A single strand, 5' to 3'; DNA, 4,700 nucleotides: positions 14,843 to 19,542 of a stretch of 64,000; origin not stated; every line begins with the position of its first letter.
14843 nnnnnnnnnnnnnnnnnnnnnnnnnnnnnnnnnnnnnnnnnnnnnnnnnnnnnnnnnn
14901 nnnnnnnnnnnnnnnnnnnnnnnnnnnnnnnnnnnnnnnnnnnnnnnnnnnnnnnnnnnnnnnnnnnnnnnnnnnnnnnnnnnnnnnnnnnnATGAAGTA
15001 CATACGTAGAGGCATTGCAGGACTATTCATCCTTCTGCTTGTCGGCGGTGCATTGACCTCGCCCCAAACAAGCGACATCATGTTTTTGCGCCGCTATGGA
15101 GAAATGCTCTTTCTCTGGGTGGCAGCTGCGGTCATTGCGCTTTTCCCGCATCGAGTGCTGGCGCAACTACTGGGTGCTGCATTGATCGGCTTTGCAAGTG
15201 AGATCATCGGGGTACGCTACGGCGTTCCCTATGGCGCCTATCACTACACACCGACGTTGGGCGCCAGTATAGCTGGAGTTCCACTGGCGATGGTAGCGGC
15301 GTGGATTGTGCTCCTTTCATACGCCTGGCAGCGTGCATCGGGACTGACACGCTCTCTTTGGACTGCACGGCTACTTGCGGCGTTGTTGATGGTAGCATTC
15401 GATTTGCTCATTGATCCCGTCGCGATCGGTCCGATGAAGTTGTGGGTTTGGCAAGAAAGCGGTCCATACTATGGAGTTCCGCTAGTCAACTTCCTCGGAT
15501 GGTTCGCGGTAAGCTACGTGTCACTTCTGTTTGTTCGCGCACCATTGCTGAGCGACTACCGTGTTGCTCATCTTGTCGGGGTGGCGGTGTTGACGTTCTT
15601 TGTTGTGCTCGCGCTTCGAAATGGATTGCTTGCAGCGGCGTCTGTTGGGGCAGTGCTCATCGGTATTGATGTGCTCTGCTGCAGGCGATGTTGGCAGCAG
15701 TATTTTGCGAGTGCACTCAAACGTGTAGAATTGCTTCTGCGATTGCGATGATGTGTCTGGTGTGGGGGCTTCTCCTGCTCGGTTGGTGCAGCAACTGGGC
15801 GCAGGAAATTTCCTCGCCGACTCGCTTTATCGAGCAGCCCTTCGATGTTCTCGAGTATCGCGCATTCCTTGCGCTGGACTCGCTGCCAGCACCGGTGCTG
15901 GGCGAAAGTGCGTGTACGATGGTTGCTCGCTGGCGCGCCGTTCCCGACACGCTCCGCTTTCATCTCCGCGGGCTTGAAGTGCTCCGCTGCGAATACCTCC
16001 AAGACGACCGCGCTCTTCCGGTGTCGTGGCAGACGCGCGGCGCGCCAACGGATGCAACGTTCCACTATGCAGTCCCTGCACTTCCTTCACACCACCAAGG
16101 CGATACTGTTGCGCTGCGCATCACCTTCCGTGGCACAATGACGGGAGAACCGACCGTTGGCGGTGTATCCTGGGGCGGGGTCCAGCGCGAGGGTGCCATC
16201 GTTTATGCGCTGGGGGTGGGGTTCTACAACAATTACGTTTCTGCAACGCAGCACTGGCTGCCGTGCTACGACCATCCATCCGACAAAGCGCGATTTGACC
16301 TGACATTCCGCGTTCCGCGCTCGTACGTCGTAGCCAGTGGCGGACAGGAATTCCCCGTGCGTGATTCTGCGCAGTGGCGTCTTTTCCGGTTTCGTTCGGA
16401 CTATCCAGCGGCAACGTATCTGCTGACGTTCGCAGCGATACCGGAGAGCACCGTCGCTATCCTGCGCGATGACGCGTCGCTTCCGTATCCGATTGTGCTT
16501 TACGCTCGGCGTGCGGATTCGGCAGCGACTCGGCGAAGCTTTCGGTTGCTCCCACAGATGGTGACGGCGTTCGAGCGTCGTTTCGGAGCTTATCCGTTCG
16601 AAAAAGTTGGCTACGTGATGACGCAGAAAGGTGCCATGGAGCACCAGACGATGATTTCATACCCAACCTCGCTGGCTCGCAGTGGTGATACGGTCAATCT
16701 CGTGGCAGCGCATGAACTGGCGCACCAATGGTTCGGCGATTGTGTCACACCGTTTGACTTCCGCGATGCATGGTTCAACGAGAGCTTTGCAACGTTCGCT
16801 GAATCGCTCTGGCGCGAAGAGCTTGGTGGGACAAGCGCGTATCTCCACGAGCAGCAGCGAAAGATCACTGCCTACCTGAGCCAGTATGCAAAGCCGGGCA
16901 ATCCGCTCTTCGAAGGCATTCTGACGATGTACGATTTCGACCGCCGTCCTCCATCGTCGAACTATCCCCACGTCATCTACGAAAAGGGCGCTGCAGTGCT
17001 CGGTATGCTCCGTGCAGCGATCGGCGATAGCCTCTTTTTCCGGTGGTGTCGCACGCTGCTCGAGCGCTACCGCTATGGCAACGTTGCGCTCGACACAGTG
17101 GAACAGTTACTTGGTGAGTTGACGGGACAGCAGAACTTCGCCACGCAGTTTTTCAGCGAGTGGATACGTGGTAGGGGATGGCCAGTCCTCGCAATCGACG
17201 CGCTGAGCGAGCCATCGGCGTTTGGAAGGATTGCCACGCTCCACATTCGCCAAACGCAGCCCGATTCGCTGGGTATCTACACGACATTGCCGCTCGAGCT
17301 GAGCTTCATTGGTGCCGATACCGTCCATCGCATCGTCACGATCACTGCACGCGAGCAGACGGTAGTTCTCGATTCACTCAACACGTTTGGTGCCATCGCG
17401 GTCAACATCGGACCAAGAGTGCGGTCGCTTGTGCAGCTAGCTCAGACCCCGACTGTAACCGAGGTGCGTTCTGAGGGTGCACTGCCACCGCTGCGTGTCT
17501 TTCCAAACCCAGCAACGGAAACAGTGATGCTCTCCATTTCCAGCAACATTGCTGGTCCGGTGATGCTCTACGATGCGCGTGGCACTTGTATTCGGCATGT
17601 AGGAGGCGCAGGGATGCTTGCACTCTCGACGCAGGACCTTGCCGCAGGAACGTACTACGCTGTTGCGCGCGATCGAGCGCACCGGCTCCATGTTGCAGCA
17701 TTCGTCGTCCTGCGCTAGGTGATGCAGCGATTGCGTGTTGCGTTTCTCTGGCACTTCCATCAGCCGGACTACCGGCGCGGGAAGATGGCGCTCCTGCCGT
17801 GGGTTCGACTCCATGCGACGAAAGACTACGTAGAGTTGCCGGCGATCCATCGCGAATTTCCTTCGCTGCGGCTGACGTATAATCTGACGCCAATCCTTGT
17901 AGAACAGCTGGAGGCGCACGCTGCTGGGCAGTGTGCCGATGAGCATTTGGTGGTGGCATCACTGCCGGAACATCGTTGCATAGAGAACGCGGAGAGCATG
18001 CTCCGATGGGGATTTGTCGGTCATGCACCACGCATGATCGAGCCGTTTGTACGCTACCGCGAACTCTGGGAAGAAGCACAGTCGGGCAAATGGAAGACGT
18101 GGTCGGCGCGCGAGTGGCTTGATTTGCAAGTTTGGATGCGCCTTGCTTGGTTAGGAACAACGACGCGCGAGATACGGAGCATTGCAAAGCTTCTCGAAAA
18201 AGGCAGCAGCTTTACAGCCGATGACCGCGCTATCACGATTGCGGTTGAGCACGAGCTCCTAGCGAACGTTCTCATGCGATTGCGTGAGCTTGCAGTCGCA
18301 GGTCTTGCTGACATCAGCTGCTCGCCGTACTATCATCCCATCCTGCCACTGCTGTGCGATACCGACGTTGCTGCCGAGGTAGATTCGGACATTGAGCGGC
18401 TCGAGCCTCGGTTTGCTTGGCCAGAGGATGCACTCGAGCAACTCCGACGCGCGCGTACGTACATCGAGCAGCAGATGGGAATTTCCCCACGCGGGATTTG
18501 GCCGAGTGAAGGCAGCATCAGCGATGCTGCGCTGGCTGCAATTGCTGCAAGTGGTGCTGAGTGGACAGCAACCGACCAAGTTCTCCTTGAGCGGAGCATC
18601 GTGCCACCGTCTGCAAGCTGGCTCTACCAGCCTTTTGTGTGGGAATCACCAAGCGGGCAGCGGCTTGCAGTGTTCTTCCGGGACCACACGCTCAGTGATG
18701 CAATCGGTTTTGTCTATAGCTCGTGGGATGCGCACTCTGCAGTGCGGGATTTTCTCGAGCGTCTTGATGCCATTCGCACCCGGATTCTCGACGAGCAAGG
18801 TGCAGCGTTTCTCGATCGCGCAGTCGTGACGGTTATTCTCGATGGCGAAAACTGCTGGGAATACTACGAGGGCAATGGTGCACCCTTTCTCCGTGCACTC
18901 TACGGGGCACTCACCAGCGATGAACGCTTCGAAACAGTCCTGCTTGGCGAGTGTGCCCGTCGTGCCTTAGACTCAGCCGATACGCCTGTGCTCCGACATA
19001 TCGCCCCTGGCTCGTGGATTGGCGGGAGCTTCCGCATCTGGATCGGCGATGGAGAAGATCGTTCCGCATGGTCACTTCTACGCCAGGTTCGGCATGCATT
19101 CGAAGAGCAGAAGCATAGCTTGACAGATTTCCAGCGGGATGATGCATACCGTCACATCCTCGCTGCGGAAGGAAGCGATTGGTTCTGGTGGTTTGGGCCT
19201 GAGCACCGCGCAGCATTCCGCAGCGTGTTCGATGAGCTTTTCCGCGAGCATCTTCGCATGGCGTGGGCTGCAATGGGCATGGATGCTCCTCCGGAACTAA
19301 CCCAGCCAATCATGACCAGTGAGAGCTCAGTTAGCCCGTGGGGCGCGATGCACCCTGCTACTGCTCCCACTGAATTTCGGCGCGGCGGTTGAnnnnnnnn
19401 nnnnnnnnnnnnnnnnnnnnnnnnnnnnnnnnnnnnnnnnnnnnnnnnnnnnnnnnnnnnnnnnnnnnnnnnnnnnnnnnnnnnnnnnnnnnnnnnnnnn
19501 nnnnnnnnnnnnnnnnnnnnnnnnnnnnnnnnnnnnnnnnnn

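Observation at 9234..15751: Six-gene, translationally coupled carotenoid glycoside operon (crtB, crtI, alpha/beta hydrolase, GT2, crtD-like, cruF-like)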

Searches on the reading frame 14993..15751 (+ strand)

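Call 4: search_protein_families(library=pfam, proteins=[window:14993-15751:+], max_evalue=0.01)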
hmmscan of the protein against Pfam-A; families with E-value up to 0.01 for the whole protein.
window:14993-15751:+ (252 aa): 1 family
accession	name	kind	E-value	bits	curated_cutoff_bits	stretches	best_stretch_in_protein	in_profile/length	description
PF04240.17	Caroten_synth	-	9.9e-30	104.5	25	1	43-223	11-206/209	Carotenoid biosynthesis protein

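Call 5: search_protein_families(library=ncbifam, proteins=[window:14993-15751:+], max_evalue=0.01)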
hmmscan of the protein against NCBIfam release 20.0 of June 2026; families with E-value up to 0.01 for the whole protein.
window:14993-15751:+ (252 aa): 3 families
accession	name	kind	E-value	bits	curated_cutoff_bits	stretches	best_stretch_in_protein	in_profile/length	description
TIGR03460.1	crt_membr_arch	equivalog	7.1e-24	85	154.7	1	42-228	46-243/248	bisanhydrobacterioruberin hydratase CruF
NF041333.1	CruF_Halo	equivalog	3.5e-17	62.7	300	1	44-181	63-204/268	bisanhydrobacterioruberin hydratase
NF045693.1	GCarotHydoxCruF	equivalog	2.3e-15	56.7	400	1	52-214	76-259/310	gamma-carotene 1'-hydroxylase CruF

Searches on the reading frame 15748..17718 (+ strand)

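Call 4: search_protein_families(library=pfam, proteins=[window:15748-17718:+], max_evalue=0.01)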
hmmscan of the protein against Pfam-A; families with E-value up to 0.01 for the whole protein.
window:15748-17718:+ (656 aa): 3 families
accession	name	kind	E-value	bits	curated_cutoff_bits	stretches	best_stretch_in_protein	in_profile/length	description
PF01433.26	Peptidase_M1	-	2.9e-26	92.9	27.7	1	271-472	9-218/218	Peptidase family M1 domain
PF17900.6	Peptidase_M1_N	-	1.6e-07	32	25.8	1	169-225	129-186/186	Peptidase M1 N-terminal domain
PF18962.6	Por_Secre_tail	-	0.00057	20.6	27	1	584-642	1-64/75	Secretion system C-terminal sorting domain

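Call 5: search_protein_families(library=ncbifam, proteins=[window:15748-17718:+], max_evalue=0.01)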
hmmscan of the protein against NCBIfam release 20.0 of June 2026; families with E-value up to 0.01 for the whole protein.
window:15748-17718:+ (656 aa): 5 families
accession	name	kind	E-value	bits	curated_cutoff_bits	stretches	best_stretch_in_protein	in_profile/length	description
TIGR02412.1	pepN_strep_liv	equivalog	2.5e-34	118.7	591.2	1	164-490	126-456/832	aminopeptidase N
TIGR02411.1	leuko_A4_hydro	equivalog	4.7e-16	58.6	761.7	1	170-454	138-416/600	leukotriene-A(4) hydrolase/aminopeptidase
TIGR02414.1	pepN_proteo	equivalog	3.6e-08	32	718.2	1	315-541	284-506/868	aminopeptidase N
NF050177.1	TapA_OM_Porphy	equivalog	0.00034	19.5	500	1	582-638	471-528/544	TapA/TapC family T9SS-dependent outer membrane protein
TIGR04183.1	Por_Secre_tail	domain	0.0011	18.9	23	1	584-638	1-56/72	T9SS type A sorting domain-containing protein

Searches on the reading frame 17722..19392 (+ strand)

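Call 4: search_protein_families(library=pfam, proteins=[window:17722-19392:+], max_evalue=0.01)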
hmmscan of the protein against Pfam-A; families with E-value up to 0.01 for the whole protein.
window:17722-19392:+ (556 aa): 1 family
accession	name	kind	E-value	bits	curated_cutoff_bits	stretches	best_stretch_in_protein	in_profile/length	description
PF03065.20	Glyco_hydro_57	-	8.4e-49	166.9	21.2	1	7-414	1-281/291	Glycosyl hydrolase family 57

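Call 5: search_protein_families(library=ncbifam, proteins=[window:17722-19392:+], max_evalue=0.01)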
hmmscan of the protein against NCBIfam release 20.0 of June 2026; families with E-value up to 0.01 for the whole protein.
window:17722-19392:+ (556 aa): 0 families
